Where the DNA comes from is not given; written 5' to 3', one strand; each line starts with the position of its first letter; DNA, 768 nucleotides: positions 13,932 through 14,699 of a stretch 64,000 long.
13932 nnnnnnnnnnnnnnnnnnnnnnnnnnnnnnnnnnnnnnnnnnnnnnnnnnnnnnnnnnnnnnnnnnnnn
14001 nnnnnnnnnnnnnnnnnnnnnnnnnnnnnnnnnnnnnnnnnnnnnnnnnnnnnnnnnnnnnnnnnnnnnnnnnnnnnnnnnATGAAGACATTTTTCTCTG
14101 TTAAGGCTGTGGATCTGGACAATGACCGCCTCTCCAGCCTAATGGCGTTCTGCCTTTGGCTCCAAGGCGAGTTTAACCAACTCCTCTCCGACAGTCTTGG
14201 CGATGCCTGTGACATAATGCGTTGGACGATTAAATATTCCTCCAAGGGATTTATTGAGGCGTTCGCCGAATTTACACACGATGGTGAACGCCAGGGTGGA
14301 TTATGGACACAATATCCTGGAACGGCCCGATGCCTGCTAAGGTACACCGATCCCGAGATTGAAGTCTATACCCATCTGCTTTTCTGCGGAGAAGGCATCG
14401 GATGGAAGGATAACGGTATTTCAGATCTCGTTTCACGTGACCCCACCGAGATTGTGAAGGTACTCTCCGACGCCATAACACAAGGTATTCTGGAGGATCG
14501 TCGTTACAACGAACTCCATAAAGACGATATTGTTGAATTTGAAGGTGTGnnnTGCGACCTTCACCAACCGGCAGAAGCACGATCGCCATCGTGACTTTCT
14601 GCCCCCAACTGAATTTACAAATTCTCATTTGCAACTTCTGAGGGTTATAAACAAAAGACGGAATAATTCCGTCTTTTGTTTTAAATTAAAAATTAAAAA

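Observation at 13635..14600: GC-rich two-gene island immediately downstream of element copy 1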

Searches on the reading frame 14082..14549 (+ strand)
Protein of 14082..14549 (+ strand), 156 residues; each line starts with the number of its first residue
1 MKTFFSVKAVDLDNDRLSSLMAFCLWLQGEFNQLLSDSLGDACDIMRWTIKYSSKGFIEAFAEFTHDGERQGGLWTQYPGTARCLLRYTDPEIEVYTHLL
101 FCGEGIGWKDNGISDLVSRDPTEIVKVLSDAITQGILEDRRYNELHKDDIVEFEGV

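Call 5: search_protein_families(library=pfam, proteins=[window:14082-14549:+], max_evalue=1)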
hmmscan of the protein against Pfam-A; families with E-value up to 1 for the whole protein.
window:14082-14549:+ (156 aa): 0 families

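Call 12: search_protein_families(library=padloc, proteins=[window:14082-14549:+], max_evalue=1)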
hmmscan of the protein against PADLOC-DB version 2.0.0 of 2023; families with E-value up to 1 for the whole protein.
window:14082-14549:+ (156 aa): 0 families

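Call 13: search_protein_families(library=phrogs, proteins=[window:14082-14549:+], max_evalue=1)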
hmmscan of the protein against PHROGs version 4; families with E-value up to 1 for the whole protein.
window:14082-14549:+ (156 aa): 0 families

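Call 14: search_protein_families(library=ncbifam, proteins=[window:14082-14549:+], max_evalue=1)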
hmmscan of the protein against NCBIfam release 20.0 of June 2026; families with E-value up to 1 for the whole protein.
window:14082-14549:+ (156 aa): 0 families

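Call 15: search_solved_structures(query=window:14082-14549:+, max_evalue=10)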
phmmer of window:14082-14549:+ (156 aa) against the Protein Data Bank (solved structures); distinct sequences matched with E-value up to 10: 0.

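Call 17: find_homologous_proteins(query=window:14082-14549:+, max_evalue=0.01)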
Query window:14082-14549:+ (156 aa): 1 proteins with E <= 0.01 among 5 candidates.
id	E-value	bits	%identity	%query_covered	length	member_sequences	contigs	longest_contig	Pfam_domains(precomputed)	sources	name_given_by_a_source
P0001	1.7e-102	358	100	100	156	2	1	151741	-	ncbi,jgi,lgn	ncbi:MAG: hypothetical protein WC244_00235 [Patescibacteria group bacterium]|jgi:hypothetical protei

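Call 25: find_encoding_contigs(protein=P0001, flank=10000, max_places=6)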
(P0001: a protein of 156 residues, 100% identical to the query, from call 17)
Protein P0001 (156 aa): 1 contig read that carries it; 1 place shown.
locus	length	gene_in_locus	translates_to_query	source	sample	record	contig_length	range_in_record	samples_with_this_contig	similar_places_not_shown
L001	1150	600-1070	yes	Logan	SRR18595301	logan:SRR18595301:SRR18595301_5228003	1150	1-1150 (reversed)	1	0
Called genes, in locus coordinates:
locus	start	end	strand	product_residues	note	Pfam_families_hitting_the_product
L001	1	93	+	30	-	?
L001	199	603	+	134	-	-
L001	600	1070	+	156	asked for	-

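Call 34: search_dna_similar(query=window:14082-14549:+, collection=phages, mode=protein, max_evalue=1)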
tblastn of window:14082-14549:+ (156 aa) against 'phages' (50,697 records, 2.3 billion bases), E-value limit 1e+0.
No match.

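Call 36: search_dna_similar(query=window:14082-14549:+, collection=plasmids, mode=protein, max_evalue=1)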
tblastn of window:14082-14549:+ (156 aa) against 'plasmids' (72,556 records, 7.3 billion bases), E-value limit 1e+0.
No match.

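Call 38: predict_structure(protein=window:14082-14549:+)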
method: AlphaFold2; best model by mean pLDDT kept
length: 156 residues; sequences in the alignment: 1
mean_pLDDT: 49.4   pTM: 0.47
mean pLDDT of the five models: 49.4, 35.8, 32.6, 32.2, 31.7
residues with pLDDT >= 90: 0; 70-90: 15; 50-70: 55; < 50: 86
segments of 3 or more residues with pLDDT < 50: 1-19, 89-100, 104-156
pLDDT, mean of each block of 10 residues (from residue 1): 26 41 60 62 65 59 71 71 57 43 47 37 41 36 35 32
secondary structure, 60 per line:
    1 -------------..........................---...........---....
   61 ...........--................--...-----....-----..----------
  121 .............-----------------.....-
elements in order: H14-39 E43-53 E57-71 E74-89 E92-94 E100-103 H121-133 E151-155

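Call 43: search_protein_representatives(protein=window:14082-14549:+)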
Query: 156 residues. Proteins with E-value up to 0.001 (for the whole library): 2; up to 1e-10: 2; up to 1e-30: 1. The best 2 are listed.
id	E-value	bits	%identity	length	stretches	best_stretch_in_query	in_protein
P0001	5.3e-103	358.0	100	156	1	1-156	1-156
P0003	4.3e-21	91.7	29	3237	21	100-141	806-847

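Call 51: fold_search(model_id=the predicted structure, library=pdb)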
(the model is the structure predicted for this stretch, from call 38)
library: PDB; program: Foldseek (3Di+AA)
matches with E <= 10: 836; with E <= 0.001: 0
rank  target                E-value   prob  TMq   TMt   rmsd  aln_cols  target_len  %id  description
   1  5ohm_B                6.7e-02  0.77  0.26  0.40   6.1        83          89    7  K33-specific affimer bound to K33 diUb (released 2017-10-04)
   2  6w3f_B                1.0e-01  0.69  0.25  0.31   4.7        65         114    9  Rd1NTF2_05_I64F_A80G_T94P_D101K_L106W (released 2020-04-15)
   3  3hx8_A                1.2e-01  0.90  0.29  0.34   4.9        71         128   11  Crystal structure of putative ketosteroid isomerase (NP_103587.1) from Mesorhizobium loti at 1.45 A resolution (released 2009-07-07)
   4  5wd6_B                2.1e-01  0.33  0.28  0.24  14.8       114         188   12  bovine salivary protein form 30b (released 2018-07-11)
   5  3lk3_B                2.5e-01  0.12  0.22  0.15  20.1       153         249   12  Crystal structure of CapZ bound to the CPI and CSI uncapping motifs from CARMIL (released 2010-04-07)
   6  3lk2_B                2.8e-01  0.12  0.22  0.16  20.2       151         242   13  Crystal structure of CapZ bound to the uncapping motif from CARMIL (released 2010-04-07)
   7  5aeu_B                2.9e-01  0.33  0.24  0.21   8.6        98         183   14  Crystal structure of II9 variant of Biphenyl dioxygenase from Burkholderia xenovorans LB400 (released 2016-04-06)
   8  5i7k_A                2.9e-01  0.08  0.20  0.17  15.8       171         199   13  Crystal Structure of Human SPLUNC1 Dolphin Mutant D1 (G58A, S61A, G62E, G63D, G66D, I67T) (released 2016-05-18)
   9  3en1_B                3.1e-01  0.25  0.24  0.21   9.2       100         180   18  Crystal structure of Toluene 2,3-Dioxygenase (released 2009-03-17)
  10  3hx8_B                3.3e-01  0.66  0.31  0.36   4.6        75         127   11  Crystal structure of putative ketosteroid isomerase (NP_103587.1) from Mesorhizobium loti at 1.45 A resolution (released 2009-07-07)
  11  8x8v                  3.3e-01  0.08  0.13  0.11  17.6       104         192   14  Crystal structure of Cypovirus Polyhedra mutant fused with c-Myc fragment (released 2024-06-05)
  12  3hx8_C                3.7e-01  0.69  0.30  0.35   4.7        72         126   11  Crystal structure of putative ketosteroid isomerase (NP_103587.1) from Mesorhizobium loti at 1.45 A resolution (released 2009-07-07)
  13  8uso_B                3.9e-01  0.44  0.33  0.16   7.3       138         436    6  Full-length human CaMKII delta holoenzyme (released 2024-03-27)
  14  5aew_F                3.9e-01  0.28  0.24  0.21   8.7        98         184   14  Crystal structure of II9 variant of Biphenyl dioxygenase from Burkholderia xenovorans LB400 in complex with biphenyl (released 2016-04-06)
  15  5wd6_A                3.9e-01  0.21  0.31  0.26  15.4       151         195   11  bovine salivary protein form 30b (released 2018-07-11)
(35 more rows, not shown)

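Call 53: find_related_loci(query=window:14082-14549:+, collection=viral_contigs, flank=5000)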
Query window:14082-14549:+ (156 aa) in viral_contigs; peptide patterns used: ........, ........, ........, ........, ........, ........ (x = any residue, [..] = any of these).
20 stretches matched a pattern, but none encodes a relative of the query by tblastn (E <= 1e-3).

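Call 66: list_cluster_members(proteins=[P0001, P0002])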
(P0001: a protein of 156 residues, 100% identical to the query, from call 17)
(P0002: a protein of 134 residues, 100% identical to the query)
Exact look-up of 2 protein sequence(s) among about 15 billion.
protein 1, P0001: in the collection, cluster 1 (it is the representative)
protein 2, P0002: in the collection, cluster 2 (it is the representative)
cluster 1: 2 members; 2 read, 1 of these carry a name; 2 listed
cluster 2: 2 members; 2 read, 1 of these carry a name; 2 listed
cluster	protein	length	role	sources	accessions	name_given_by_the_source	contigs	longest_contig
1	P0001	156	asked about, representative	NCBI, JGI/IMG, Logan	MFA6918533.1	MAG: hypothetical protein WC244_00235 [Patescibacteria group bacterium] | hypothetical protein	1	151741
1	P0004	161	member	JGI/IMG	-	-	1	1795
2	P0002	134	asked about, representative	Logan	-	-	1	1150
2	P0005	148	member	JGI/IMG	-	hypothetical protein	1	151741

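Call 68: find_encoding_contigs(protein=P0004, flank=10000)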
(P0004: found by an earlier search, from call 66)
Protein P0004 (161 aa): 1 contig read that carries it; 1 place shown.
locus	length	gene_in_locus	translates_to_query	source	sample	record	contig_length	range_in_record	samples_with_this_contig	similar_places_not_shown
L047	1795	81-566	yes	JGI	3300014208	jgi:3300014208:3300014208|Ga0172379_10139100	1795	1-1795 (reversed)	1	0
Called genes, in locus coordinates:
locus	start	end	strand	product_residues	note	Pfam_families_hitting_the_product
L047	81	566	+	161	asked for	-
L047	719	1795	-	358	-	?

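Call 74: search_protein_families(library=pfam, proteins=[P0003], max_evalue=0.001)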
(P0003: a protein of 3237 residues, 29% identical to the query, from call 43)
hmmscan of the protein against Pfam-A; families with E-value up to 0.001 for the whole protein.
P0003 (3237 aa): 8 families
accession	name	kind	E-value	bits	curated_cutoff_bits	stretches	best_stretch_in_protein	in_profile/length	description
PF18052.6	Rx_N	-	9.8e-247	798.5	27.7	24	3033-3108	15-88/93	Rx N-terminal domain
PF07464.16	ApoLp-III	-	1.4e-35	123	36.3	0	915-961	27-73/146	Apolipophorin-III precursor (apoLp-III)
PF19798.5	Sulfotransfer_5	-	2.5e-23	83.1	23.2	0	2398-2498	21-122/226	Sulfotransferase domain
PF17675.6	APG6_N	-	2.8e-20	73.5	45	0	1295-1351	10-67/132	Apg6 coiled-coil region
PF05884.17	ZYG-11_interact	-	3.6e-18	66.4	25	0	2670-2739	14-71/295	Interactor of ZYG-11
PF14581.11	SseB_C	-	3.3e-17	63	22.5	0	802-843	35-76/106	SseB protein C-terminal domain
PF07366.18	SnoaL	-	2e-14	53.9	28.4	0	81-121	15-55/126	SnoaL-like polyketide cyclase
PF17594.7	GP57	-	3.1e-13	49.7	27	0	1287-1341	12-67/75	Phage Tail fiber assembly helper gene product 57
